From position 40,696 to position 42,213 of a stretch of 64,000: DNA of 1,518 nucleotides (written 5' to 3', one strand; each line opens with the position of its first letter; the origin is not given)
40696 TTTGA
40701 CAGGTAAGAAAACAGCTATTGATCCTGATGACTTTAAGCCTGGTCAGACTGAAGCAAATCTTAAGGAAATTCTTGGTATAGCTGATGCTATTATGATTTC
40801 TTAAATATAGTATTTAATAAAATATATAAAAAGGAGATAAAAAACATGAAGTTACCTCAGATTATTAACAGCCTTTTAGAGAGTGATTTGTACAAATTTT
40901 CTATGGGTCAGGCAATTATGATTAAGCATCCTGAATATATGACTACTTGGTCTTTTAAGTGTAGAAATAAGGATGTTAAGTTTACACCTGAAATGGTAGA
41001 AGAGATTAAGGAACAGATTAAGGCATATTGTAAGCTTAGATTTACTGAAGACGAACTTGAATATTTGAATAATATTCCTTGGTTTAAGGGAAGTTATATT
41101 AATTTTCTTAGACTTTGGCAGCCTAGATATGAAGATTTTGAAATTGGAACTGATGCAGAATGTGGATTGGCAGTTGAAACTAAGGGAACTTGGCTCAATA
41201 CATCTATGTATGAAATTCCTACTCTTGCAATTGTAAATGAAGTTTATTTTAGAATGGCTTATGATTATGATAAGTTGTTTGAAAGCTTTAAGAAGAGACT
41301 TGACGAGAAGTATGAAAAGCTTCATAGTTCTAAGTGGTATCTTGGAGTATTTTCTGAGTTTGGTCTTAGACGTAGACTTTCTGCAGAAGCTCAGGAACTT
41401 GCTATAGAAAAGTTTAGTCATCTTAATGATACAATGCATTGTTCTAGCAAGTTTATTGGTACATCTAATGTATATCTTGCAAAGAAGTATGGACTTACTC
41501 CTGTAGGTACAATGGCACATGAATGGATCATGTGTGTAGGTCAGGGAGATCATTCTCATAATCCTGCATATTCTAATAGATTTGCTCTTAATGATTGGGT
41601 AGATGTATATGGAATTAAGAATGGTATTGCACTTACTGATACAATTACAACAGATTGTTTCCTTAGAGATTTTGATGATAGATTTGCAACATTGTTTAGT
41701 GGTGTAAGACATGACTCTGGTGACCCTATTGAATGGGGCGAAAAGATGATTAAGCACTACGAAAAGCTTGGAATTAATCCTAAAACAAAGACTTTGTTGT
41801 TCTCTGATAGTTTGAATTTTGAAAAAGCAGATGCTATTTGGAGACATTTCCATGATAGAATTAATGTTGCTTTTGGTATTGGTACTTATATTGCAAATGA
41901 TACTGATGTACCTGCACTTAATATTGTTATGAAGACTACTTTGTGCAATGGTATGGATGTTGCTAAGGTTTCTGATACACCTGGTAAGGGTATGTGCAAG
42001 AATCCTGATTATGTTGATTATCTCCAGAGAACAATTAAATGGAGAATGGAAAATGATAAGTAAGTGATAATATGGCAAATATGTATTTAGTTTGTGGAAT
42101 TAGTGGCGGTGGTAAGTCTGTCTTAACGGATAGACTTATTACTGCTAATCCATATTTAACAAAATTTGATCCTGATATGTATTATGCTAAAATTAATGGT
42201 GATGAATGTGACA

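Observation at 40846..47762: Complete Preiss-Handler NAD+ salvage pathway on the element (PncA, PncB, P-loop kinase, NMNAT-NadE fusion): candidate NAD+-reconstitution counter-defence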

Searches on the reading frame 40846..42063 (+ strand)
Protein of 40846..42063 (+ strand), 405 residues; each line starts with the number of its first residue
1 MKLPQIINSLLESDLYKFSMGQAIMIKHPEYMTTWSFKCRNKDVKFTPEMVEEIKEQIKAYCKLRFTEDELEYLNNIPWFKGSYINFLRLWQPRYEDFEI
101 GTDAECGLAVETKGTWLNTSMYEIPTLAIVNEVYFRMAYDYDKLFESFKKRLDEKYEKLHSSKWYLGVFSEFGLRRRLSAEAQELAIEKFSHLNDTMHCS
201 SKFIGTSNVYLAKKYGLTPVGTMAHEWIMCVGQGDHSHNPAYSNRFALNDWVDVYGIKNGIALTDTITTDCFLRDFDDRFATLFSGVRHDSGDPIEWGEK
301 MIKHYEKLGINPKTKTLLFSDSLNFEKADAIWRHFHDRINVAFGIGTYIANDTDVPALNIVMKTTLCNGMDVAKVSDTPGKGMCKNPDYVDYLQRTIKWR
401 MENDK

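Call 3: search_protein_families(library=pfam, proteins=[window:40846-42063:+], max_evalue=0.01)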
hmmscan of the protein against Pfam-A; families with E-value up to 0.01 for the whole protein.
window:40846-42063:+ (405 aa): 2 families
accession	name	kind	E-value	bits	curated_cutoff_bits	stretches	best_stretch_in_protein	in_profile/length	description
PF04095.22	NAPRTase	-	8.5e-65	219.3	20.8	1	169-396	3-234/239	Nicotinate phosphoribosyltransferase (NAPRTase) family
PF17767.7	NAPRTase_N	-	4.1e-27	95.4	32.6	1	11-131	1-125/125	Nicotinate phosphoribosyltransferase (NAPRTase) N-terminal domain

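Call 4: search_protein_families(library=ncbifam, proteins=[window:40846-42063:+], max_evalue=0.01)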
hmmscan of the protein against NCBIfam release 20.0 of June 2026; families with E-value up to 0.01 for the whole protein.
window:40846-42063:+ (405 aa): 9 families
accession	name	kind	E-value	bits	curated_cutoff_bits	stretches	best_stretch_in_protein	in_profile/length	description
NF003704.0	PRK05321.1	subfamily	6.2e-144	479.9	379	1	2-402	5-394/398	nicotinate phosphoribosyltransferase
TIGR01514.1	NAPRTase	equivalog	3.3e-122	408.4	269.55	1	6-396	1-395/399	nicotinate phosphoribosyltransferase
TIGR01513.1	NAPRTase_put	equivalog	9.9e-22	77.4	297.4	2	202-382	172-343/452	nicotinate phosphoribosyltransferase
NF006696.0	PRK09243.1-3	equivalog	9.8e-20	70.6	503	2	171-377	160-347/451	nicotinate phosphoribosyltransferase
NF009131.0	PRK12484.1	equivalog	1.9e-16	59.8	330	1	203-376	178-341/455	nicotinate phosphoribosyltransferase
NF006695.0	PRK09243.1-2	equivalog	6e-15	54.8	469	2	203-381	179-353/480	nicotinate phosphoribosyltransferase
NF006698.0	PRK09243.1-5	equivalog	7.8e-09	34.8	531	1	203-377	187-344/440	nicotinate phosphoribosyltransferase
NF006694.0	PRK09243.1-1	equivalog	1.7e-08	33.5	663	1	203-369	180-336/485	nicotinate phosphoribosyltransferase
NF006415.0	PRK08662.1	equivalog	0.0017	17.2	243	0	205-236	157-186/381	nicotinate phosphoribosyltransferase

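Call 7: search_protein_families(library=phrogs, proteins=[window:40846-42063:+], max_evalue=0.001)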
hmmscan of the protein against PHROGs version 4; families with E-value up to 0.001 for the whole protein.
window:40846-42063:+ (405 aa): 1 family
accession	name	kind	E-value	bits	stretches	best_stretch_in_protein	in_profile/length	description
phrog_448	-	other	2.3e-20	73.9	1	3-382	9-433/500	nicotinamide phosphoribosyl transferase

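Call 28: search_dna_similar(query=window:40846-42063:+, collection=phages, mode=protein, max_rows=25)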
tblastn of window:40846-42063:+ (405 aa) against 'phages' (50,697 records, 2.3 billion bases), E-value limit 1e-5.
Records with a match: 14; places in all: 14; records where one place covers at least 80% of the query: 13.
Best place of each record, by identity: 80-90% 1; <60% 13.
By first word of the organism name: uncultured 4; Bacteriophage 4; Acinetobacter 2; Agrobacterium 2; Moraxella 1; Sinorhizobium 1.
By host as written in the record: - 10; Agrobacterium tumefaciens C58 2; Moraxella catarrhalis 1; Sinohrizobium meliloti NRRL L-50 1.
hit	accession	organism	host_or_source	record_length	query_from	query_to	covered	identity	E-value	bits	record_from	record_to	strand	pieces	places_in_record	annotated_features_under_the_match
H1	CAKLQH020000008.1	Acinetobacter phage MD-2021a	not known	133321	1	398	98%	40.4%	1e-86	293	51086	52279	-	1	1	pncB: nicotinate phosphoribosyltransferase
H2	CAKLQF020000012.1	Acinetobacter phage MD-2021a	not known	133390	1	398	98%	40.4%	1e-86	293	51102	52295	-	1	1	pncB: nicotinate phosphoribosyltransferase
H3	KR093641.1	Moraxella phage Mcat17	Moraxella catarrhalis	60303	6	400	98%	40.3%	1e-85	290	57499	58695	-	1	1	none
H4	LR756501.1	uncultured phage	metagenomic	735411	6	398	97%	37.2%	2e-66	234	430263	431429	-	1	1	record has no annotation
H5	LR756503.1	uncultured phage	metagenomic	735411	6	398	97%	37.2%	2e-66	234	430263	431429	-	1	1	record has no annotation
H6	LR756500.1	uncultured phage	metagenomic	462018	1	383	95%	38.1%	1e-68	241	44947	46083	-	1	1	record has no annotation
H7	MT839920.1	Bacteriophage sp.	human fecal samples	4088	6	381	93%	38.5%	2e-65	231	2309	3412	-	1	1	record has no annotation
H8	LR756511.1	uncultured phage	metagenomic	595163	5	381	93%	38.3%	9e-66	233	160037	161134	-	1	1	record has no annotation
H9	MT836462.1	Bacteriophage sp.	human fecal samples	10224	6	381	93%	36.4%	4e-59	213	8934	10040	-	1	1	record has no annotation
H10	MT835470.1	Bacteriophage sp.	human fecal samples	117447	6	381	93%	34.3%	2e-51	191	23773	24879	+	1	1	record has no annotation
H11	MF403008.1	Agrobacterium phage Atu_ph07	Agrobacterium tumefaciens C58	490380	2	392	97%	31.6%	6e-45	172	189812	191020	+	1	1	nicotinate phosphoribosyltransferase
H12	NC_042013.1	Agrobacterium phage Atu_ph07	Agrobacterium tumefaciens C58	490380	2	392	97%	31.6%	6e-45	172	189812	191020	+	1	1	nicotinate phosphoribosyltransferase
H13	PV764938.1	Sinorhizobium phage Phosso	Sinohrizobium meliloti NRRL L-50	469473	2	395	97%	29.5%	2e-37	150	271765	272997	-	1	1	nicotinate phosphoribosyltransferase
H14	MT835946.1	Bacteriophage sp.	human fecal samples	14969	351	405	14%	85.5%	3e-22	105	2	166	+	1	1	record has no annotation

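Call 44: search_solved_structures(query=window:40846-42063:+, max_evalue=0.00001, show_alignments=1)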
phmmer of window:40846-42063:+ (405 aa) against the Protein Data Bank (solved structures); distinct sequences matched with E-value up to 0.00001: 6.
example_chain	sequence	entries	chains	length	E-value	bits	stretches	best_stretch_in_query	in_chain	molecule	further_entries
1yir_A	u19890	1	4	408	4.8e-91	309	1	5-396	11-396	Nicotinate phosphoribosyltransferase 2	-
3os4_A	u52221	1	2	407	5.6e-85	289.1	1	5-396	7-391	Nicotinate phosphoribosyltransferase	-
1vlp_A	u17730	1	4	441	1.7e-67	231.4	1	5-384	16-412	nicotinate phosphoribosyltransferase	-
4hl7_A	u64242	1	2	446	2e-65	224.7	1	4-400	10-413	Nicotinate phosphoribosyltransferase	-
2im5_A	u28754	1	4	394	5.6e-62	213.3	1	6-368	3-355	Nicotinate phosphoribosyltransferase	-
1ybe_A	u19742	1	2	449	2.5e-46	161.8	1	2-385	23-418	Nicotinate phosphoribosyltransferase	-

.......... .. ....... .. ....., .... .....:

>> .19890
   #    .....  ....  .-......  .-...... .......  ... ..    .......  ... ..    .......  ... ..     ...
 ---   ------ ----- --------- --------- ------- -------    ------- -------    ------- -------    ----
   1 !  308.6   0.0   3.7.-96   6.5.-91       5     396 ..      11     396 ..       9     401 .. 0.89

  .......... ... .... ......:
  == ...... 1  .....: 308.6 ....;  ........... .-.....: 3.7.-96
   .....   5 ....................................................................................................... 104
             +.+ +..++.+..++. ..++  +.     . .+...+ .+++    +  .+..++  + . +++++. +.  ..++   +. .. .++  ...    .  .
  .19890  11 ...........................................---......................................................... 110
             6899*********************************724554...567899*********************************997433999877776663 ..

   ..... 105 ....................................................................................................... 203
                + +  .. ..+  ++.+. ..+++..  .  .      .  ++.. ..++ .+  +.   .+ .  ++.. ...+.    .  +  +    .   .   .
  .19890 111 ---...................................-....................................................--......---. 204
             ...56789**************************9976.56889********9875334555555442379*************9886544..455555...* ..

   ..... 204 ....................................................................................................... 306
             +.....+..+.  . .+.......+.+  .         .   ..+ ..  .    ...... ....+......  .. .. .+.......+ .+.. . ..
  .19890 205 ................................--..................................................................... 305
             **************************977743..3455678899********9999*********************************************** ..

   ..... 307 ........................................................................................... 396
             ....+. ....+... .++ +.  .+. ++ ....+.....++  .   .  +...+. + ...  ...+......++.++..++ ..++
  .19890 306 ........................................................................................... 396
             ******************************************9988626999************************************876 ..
